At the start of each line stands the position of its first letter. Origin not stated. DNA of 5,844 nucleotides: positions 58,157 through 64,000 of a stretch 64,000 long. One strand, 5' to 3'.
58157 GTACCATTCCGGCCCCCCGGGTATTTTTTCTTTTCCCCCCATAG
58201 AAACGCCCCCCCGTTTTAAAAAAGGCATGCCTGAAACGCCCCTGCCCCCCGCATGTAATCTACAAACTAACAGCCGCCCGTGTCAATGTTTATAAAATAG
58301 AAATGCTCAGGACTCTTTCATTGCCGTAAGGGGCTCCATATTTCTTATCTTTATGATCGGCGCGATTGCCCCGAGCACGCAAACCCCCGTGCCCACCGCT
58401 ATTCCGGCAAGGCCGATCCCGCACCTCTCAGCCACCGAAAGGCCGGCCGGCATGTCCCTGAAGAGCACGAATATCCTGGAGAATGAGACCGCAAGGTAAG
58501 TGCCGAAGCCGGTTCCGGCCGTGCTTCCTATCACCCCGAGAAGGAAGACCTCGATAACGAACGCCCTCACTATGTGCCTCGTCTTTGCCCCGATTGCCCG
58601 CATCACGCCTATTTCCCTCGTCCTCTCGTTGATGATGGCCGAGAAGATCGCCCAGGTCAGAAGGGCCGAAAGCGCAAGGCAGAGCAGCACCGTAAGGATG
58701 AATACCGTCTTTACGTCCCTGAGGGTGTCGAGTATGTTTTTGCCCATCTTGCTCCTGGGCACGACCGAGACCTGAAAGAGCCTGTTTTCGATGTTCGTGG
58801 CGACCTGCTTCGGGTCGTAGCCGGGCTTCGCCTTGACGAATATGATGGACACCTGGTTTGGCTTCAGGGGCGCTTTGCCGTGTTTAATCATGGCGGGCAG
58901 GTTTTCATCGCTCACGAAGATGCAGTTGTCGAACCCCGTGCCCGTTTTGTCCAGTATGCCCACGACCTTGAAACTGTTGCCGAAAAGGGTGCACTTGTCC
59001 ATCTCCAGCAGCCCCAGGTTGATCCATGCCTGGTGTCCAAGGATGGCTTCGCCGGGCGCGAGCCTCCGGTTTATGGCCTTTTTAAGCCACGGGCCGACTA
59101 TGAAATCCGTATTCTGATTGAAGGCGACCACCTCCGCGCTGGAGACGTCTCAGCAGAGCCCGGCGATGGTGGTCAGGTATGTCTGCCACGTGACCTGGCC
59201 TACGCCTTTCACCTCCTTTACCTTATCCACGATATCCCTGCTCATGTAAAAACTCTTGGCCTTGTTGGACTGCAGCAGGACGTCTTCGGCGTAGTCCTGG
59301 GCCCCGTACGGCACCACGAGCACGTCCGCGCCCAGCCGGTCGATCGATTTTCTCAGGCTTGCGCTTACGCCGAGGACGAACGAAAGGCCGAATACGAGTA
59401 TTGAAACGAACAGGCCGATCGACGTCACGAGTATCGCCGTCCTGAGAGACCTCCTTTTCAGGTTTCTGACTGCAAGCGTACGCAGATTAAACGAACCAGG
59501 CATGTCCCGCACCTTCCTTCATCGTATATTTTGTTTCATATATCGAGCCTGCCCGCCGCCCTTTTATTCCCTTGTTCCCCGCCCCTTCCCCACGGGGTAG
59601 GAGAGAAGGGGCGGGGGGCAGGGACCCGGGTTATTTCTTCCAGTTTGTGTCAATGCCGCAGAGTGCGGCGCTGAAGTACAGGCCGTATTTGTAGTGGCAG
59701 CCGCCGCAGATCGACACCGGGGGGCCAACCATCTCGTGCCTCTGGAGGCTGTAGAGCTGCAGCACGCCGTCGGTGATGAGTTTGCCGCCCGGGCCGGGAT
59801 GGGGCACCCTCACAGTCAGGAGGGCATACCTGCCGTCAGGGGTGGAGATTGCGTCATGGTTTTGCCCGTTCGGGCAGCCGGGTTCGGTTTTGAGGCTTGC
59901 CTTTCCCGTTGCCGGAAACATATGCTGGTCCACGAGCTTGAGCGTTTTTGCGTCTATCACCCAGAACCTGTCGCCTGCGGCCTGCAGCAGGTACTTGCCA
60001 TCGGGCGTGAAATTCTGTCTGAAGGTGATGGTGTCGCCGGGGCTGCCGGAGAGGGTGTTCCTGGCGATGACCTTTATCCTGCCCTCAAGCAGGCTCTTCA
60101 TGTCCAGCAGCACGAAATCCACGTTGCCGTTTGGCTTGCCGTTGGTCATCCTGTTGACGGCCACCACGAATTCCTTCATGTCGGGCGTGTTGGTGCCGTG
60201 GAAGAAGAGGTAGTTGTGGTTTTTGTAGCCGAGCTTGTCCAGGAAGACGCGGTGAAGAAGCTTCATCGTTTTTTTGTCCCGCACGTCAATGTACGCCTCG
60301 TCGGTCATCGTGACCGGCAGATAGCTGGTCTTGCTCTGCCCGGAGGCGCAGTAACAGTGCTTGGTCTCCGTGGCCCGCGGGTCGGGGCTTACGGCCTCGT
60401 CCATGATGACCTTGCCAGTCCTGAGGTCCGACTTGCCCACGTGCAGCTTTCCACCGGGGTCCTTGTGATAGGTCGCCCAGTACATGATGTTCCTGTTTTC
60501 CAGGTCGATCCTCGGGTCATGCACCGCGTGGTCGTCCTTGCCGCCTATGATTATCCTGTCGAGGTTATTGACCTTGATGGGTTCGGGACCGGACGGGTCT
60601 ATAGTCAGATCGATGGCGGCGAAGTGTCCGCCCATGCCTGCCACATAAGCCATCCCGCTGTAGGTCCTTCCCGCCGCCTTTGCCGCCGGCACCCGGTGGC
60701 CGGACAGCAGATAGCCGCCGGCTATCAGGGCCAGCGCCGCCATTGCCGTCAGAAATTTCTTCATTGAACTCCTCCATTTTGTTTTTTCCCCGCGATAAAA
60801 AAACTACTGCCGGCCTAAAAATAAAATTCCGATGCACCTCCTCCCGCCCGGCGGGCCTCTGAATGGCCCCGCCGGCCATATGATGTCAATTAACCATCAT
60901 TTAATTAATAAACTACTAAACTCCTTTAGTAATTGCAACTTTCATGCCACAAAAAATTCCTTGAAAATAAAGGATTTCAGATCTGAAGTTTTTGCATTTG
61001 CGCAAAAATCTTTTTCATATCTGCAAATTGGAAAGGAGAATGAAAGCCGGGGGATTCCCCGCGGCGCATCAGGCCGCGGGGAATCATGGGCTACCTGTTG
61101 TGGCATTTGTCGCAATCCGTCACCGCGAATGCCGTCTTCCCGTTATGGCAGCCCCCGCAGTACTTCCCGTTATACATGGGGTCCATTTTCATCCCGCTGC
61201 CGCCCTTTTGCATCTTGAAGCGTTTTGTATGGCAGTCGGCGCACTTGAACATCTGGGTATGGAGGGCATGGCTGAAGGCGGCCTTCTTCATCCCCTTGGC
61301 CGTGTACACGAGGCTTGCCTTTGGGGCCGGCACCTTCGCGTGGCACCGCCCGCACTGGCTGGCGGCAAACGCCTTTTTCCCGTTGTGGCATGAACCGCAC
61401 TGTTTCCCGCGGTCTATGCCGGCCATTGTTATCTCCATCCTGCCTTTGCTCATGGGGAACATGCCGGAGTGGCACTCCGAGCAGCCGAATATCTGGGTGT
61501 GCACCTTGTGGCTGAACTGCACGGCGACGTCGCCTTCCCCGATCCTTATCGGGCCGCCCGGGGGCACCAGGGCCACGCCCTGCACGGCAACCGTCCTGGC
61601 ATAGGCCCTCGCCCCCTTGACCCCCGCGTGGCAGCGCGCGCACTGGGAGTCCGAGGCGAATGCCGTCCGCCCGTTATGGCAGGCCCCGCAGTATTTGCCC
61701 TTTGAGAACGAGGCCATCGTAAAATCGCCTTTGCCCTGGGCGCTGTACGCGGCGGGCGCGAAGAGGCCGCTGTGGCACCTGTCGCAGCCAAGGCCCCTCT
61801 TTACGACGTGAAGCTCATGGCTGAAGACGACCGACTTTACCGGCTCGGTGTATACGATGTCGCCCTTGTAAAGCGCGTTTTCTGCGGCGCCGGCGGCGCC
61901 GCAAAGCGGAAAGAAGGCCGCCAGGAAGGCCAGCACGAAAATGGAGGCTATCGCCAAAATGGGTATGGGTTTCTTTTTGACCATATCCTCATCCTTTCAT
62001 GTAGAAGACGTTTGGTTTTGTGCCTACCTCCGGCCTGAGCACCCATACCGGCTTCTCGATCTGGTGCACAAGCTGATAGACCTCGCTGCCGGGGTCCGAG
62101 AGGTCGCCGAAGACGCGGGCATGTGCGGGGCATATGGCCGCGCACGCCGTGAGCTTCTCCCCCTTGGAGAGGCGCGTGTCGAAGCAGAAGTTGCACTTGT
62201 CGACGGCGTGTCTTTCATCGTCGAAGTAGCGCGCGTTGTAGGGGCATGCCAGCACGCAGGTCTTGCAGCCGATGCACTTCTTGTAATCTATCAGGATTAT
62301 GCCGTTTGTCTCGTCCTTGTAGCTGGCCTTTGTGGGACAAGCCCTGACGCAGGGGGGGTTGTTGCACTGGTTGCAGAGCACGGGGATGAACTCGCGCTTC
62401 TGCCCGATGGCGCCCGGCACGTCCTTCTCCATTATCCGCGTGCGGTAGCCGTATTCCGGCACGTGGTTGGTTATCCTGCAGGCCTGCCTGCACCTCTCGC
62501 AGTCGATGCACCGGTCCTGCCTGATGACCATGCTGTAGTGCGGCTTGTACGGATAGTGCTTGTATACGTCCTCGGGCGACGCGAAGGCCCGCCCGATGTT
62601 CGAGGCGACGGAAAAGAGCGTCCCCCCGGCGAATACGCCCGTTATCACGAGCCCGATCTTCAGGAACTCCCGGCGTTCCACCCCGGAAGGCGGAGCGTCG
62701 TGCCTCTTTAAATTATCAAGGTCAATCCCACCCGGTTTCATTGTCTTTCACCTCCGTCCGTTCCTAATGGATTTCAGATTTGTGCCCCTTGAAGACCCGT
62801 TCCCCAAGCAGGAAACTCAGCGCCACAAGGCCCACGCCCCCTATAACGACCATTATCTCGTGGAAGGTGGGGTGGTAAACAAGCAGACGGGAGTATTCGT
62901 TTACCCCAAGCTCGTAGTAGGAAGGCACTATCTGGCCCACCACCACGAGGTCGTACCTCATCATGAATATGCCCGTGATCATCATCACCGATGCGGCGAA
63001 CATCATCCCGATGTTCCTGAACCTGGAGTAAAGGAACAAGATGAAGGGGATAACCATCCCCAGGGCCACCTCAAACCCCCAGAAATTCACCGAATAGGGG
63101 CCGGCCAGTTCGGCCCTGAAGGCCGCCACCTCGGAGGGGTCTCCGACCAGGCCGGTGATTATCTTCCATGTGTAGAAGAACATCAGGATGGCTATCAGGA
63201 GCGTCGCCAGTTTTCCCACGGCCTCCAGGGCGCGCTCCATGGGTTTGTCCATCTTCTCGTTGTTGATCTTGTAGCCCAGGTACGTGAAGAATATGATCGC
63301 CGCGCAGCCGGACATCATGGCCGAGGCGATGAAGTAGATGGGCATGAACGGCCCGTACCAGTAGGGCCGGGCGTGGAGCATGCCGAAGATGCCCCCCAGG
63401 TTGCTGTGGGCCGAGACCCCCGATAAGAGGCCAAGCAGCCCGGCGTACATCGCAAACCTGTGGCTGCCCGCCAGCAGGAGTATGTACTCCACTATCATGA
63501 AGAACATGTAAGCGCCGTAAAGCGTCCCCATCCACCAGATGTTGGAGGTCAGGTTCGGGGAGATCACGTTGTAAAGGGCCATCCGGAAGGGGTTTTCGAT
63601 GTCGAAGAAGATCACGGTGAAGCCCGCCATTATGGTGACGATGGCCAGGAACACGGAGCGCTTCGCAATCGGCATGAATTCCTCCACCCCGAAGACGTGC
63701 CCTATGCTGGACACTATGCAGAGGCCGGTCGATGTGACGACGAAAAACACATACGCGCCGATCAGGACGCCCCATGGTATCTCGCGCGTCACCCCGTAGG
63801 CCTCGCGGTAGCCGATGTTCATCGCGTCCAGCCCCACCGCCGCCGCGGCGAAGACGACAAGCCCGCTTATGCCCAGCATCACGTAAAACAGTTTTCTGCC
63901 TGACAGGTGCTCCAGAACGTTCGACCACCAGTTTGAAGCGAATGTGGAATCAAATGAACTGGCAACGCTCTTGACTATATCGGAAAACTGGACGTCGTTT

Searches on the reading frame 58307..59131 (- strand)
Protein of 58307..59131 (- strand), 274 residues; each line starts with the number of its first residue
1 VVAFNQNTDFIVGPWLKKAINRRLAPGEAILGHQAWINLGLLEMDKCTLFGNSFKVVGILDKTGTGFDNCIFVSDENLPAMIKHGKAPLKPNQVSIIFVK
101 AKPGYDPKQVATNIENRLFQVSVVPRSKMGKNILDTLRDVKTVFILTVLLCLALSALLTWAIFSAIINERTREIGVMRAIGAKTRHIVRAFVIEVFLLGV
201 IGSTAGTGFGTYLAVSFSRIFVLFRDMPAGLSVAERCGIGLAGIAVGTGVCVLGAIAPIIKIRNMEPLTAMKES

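Call 78: search_protein_families(library=pfam, proteins=[window:58307-59131:-], max_evalue=0.001)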
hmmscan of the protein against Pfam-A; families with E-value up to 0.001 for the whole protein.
window:58307-59131:- (274 aa): 2 families
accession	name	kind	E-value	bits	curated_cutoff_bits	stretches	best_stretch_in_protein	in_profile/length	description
PF02687.27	FtsX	-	2.5e-21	76.4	25.5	1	147-267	3-120/120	FtsX-like permease C-terminal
PF12704.14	MacB_PCD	-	6.8e-07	30.2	27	1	16-116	111-206/207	MacB-like periplasmic core domain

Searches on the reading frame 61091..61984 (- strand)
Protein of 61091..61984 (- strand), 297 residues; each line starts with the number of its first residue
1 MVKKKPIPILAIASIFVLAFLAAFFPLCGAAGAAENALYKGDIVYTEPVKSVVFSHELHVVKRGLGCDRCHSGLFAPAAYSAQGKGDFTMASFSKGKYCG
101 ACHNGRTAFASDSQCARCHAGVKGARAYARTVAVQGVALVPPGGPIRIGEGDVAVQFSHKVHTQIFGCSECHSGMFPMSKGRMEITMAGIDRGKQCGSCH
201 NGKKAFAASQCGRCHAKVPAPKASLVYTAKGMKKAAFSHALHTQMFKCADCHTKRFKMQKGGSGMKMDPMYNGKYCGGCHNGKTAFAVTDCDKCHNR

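Call 34: search_protein_families(library=pfam, proteins=[window:61091-61984:-], max_evalue=0.001)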
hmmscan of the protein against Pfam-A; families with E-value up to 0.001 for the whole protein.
window:61091-61984:- (297 aa): 2 families
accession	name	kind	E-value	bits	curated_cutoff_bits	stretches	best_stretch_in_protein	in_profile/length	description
PF14522.11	Cytochrome_C7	-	4.2e-48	161.5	24.8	3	52-119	1-66/67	Cytochrome c7 and related cytochrome c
PF14537.11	Cytochrom_c3_2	-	1.3e-07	32.5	25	0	192-281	5-79/79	Cytochrome c3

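Call 72: search_protein_families(library=ncbifam, proteins=[window:61091-61984:-], max_evalue=0.001)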
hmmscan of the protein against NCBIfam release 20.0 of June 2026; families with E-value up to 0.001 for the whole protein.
window:61091-61984:- (297 aa): 2 families
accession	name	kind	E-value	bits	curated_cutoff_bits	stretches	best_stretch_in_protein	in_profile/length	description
TIGR04257.1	nanowire_3heme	domain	3.6e-67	222.5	40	3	225-296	3-75/75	c(7)-type cytochrome triheme domain-containing protein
NF041781.1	mnquin_red_QrcA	equivalog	2.8e-07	30.3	180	0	42-72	21-51/174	menaquinone reductase multiheme cytochrome c subunit QrcA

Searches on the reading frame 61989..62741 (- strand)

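Call 78: search_protein_families(library=pfam, proteins=[window:61989-62741:-], max_evalue=0.001)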
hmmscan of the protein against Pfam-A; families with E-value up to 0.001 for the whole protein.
window:61989-62741:- (250 aa): 12 families
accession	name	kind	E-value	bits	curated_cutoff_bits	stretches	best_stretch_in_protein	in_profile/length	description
PF13247.11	Fer4_11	-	3.1e-23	82.3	26.2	1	117-213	4-99/100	4Fe-4S dicluster domain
PF13237.11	Fer4_10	-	1.5e-13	50.8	25.5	2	149-205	2-53/53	4Fe-4S dicluster domain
PF12838.12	Fer4_7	-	3e-11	44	27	1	155-208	1-52/52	4Fe-4S dicluster domain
PF13187.11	Fer4_9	-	1.9e-10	41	27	1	123-170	2-51/52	4Fe-4S dicluster domain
PF00037.32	Fer4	-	3.2e-10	39.8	21.1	1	150-171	2-23/24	4Fe-4S binding domain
PF12837.12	Fer4_6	-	1.1e-09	38.2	25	1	148-170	1-23/24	4Fe-4S binding domain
PF12797.12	Fer4_2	-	2.3e-08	33.9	24.5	1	148-168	2-22/22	4Fe-4S binding domain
PF12800.12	Fer4_4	-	7.6e-06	26.3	24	1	154-169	2-17/17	4Fe-4S binding domain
PF13183.11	Fer4_8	-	1.2e-05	26.1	27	1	76-138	3-67/68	4Fe-4S dicluster domain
PF13484.11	Fer4_16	-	0.0002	22.5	30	0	153-169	50-66/66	4Fe-4S double cluster binding domain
PF25160.1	LdpA_Fe-S-bd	-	0.00022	21.4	27.6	0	125-169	4-41/49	LdpA Fe-S cluster-binding domain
PF14697.11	Fer4_21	-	0.00078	20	35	0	123-168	8-53/59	4Fe-4S dicluster domain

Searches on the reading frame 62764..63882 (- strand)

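Call 34: search_protein_families(library=pfam, proteins=[window:62764-63882:-], max_evalue=0.001)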
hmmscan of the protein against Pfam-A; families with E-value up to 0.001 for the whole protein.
window:62764-63882:- (372 aa): 1 family
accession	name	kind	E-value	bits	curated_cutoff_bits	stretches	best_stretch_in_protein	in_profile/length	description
PF03916.19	NrfD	-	1.2e-30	107.7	25.8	1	33-319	7-311/313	Polysulphide reductase, NrfD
